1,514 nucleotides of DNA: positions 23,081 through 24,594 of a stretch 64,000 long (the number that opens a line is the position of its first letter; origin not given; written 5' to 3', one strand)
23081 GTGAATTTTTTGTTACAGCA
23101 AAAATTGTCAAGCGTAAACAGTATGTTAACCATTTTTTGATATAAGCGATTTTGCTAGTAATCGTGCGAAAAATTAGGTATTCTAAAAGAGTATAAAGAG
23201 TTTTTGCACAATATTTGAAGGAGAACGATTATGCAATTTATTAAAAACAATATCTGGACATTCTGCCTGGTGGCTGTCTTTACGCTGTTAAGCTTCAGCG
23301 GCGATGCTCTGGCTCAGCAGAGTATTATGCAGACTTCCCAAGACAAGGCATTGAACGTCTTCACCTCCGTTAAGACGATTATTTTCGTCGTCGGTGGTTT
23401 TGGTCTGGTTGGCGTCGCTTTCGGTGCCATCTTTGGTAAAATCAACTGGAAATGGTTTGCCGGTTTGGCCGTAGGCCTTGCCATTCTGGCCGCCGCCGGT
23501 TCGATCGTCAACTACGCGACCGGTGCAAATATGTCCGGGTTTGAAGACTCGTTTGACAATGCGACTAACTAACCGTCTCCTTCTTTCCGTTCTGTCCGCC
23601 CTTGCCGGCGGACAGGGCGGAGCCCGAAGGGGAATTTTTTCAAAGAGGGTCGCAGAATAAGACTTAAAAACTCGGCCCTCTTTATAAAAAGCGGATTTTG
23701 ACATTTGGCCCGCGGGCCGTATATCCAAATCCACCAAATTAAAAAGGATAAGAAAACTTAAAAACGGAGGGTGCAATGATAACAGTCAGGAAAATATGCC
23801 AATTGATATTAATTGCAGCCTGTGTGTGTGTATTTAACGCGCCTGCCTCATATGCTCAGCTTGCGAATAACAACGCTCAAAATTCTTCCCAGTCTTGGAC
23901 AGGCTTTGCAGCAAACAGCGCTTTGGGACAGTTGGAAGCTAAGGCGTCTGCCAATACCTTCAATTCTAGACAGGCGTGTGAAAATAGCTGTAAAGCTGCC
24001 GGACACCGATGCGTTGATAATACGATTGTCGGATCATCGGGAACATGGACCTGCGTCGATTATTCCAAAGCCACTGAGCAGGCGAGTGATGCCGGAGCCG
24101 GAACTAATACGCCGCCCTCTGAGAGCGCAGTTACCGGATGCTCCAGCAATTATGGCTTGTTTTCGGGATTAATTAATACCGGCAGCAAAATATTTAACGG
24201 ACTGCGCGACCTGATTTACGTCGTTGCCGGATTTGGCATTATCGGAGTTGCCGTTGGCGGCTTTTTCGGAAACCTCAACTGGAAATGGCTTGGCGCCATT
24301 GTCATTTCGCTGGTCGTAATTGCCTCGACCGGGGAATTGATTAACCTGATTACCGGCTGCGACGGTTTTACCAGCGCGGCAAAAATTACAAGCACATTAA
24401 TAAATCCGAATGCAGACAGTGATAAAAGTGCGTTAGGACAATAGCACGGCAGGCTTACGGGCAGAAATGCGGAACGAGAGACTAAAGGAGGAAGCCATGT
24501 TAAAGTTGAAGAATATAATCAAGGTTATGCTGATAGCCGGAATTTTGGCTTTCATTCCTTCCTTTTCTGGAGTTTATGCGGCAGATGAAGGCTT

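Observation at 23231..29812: Three VirB2-like TM hairpins sharing an N/S-W-K-W motif, one embedded in a 1771-aa coiled-coil protein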

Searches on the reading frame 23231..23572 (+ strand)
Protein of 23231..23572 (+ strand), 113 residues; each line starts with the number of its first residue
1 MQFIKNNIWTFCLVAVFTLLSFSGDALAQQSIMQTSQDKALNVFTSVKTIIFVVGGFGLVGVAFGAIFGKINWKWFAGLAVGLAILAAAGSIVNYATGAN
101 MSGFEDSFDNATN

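Call 5: search_protein_families(library=pfam, proteins=[window:23231-23572:+], max_evalue=1)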
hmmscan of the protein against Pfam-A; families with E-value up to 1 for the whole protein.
window:23231-23572:+ (113 aa): 2 families
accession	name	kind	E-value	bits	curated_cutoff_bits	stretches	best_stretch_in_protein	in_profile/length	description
PF04956.18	TrbC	-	6.1e-11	42.8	27.9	1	3-95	5-97/98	TrbC/VIRB2 pilin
PF02656.20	DUF202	-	0.64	10.9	23.4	1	51-97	19-64/68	Domain of unknown function (DUF202)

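Call 30: search_solved_structures(query=window:23231-23572:+, max_evalue=10, show_alignments=2)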
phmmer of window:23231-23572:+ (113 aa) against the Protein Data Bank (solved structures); distinct sequences matched with E-value up to 10: 4.
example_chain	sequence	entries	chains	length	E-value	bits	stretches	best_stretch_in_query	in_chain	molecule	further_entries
9f5x_1Q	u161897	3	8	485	0.22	15.2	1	37-102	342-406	Alpha-MPP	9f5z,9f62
2d2x_A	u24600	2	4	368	0.9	13.3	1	18-103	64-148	2-deoxy-scyllo-inosose synthase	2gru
7dlu_A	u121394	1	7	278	2.4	11.9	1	17-99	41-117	Mechanosensitive ion channel MscS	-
5oxe_A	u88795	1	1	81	5.7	10.7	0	74-99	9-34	Major virion protein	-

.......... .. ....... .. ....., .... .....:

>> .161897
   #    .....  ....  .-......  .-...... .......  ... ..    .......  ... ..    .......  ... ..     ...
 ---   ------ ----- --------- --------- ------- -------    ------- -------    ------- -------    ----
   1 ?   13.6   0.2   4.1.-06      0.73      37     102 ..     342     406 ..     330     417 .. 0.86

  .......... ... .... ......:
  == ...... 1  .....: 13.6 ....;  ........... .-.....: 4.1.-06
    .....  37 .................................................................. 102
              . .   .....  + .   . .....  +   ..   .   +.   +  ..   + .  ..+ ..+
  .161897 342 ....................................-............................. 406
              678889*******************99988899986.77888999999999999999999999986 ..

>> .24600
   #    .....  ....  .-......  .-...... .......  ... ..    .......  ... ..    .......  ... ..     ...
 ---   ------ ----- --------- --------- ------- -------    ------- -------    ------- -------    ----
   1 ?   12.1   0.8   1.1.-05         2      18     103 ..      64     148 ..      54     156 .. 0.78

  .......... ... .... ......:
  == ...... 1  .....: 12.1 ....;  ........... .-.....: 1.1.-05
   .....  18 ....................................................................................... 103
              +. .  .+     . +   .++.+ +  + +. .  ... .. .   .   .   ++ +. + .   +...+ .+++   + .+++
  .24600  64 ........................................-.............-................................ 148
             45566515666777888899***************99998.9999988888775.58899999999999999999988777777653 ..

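Call 36: search_protein_families(library=ncbifam, proteins=[window:23231-23572:+], max_evalue=0.1)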
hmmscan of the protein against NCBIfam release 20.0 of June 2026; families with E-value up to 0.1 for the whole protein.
window:23231-23572:+ (113 aa): 0 families

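Call 70: find_encoding_contigs(protein=window:23231-23572:+, flank=3000, max_places=4)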
Protein window:23231-23572:+ (113 aa): 21 contigs read that carry it; 4 places shown.
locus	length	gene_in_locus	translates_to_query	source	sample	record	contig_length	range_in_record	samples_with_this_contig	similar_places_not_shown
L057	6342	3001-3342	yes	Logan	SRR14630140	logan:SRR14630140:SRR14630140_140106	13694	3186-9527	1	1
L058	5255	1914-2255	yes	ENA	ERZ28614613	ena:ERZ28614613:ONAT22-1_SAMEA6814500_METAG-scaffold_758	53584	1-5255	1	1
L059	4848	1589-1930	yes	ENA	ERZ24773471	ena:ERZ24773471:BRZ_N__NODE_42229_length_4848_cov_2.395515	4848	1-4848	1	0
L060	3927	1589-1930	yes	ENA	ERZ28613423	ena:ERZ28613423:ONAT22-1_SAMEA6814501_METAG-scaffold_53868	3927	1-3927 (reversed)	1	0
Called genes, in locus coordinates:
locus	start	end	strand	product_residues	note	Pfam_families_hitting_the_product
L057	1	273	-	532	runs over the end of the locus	PF00263:Secretin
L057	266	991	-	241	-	PF10671:TcpQ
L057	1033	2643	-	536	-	-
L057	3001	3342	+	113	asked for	PF04956:TrbC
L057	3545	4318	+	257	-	-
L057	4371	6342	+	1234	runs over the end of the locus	-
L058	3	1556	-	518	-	?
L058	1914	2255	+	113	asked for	PF04956:TrbC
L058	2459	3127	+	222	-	-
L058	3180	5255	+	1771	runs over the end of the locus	-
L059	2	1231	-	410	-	?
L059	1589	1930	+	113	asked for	PF04956:TrbC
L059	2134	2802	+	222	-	-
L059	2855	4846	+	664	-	?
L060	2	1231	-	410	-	?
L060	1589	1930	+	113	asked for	PF04956:TrbC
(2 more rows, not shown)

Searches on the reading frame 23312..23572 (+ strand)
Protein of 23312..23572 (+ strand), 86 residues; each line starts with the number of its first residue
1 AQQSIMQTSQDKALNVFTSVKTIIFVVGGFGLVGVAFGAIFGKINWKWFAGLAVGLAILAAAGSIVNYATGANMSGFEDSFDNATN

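Call 33: search_solved_structures(query=A2, max_evalue=10, show_alignments=3)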
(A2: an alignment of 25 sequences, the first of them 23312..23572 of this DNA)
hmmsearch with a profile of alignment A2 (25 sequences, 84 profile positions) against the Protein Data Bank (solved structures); distinct sequences matched with E-value up to 10: 1.
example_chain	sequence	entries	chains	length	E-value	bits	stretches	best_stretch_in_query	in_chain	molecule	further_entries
9vhd_B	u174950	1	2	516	1.1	12.4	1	33-65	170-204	Putative MFS-type transporter EfpA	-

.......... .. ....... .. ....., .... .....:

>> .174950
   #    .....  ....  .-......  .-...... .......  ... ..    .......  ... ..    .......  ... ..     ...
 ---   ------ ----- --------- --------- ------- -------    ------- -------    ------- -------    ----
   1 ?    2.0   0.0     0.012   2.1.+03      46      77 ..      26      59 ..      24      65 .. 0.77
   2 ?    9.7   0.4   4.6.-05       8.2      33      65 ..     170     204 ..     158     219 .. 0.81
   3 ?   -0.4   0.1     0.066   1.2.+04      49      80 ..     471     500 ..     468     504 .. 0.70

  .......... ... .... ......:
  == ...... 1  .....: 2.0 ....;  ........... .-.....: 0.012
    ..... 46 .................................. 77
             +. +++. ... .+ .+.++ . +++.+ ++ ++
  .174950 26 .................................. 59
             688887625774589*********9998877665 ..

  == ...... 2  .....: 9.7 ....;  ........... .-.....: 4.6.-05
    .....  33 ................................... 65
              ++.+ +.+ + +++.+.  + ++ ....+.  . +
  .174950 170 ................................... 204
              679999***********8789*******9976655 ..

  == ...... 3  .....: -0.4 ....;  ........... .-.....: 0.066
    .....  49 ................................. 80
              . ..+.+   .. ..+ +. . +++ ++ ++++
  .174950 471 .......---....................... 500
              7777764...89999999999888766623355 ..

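Call 34: search_protein_families(library=pfam, alignment_id=A2, max_evalue=0.01)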
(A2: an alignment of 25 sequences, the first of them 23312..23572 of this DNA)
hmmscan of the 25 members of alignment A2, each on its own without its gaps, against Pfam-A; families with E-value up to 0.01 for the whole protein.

A. member 1, window:23312-23572:+ (86 aa): 1 family
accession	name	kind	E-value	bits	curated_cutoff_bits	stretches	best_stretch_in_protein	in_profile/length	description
PF04956.18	TrbC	-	4.1e-08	33.8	27.9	1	15-68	43-97/98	TrbC/VIRB2 pilin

B. families by the number of members that match (of 25 scanned): 6 families
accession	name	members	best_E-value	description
PF04956.18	TrbC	25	4.1e-08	TrbC/VIRB2 pilin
PF06781.17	CrgA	1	0.0044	Cell division protein CrgA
PF01925.25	TauE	1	0.0055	Sulfite exporter TauE/SafE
PF03030.21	H_PPase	1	0.0066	Inorganic H+ pyrophosphatase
PF01384.25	PHO4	1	0.0068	Phosphate transporter family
PF07332.16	Phage_holin_3_6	1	0.009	Putative Actinobacterial Holin-X, holin superfamily III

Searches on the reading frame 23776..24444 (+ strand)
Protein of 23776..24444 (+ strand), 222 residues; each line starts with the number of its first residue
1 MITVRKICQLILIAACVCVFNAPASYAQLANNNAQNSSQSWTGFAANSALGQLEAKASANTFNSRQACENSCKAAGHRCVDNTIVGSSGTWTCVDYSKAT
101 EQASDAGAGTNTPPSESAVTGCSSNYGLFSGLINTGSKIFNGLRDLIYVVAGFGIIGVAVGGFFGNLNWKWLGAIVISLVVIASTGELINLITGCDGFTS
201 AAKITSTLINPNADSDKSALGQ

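Call 5: search_protein_families(library=pfam, proteins=[window:23776-24444:+], max_evalue=1)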
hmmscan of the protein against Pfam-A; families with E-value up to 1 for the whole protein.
window:23776-24444:+ (222 aa): 2 families
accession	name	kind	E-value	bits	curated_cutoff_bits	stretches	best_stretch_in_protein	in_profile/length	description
PF04956.18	TrbC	-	0.00015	22.4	27.9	1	137-191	42-97/98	TrbC/VIRB2 pilin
PF03591.19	AzlC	-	0.094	13.6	32.1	1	149-191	2-46/137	AzlC protein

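Call 36: search_protein_families(library=ncbifam, proteins=[window:23776-24444:+], max_evalue=0.1)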
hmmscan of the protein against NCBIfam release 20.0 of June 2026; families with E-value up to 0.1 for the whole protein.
window:23776-24444:+ (222 aa): 0 families
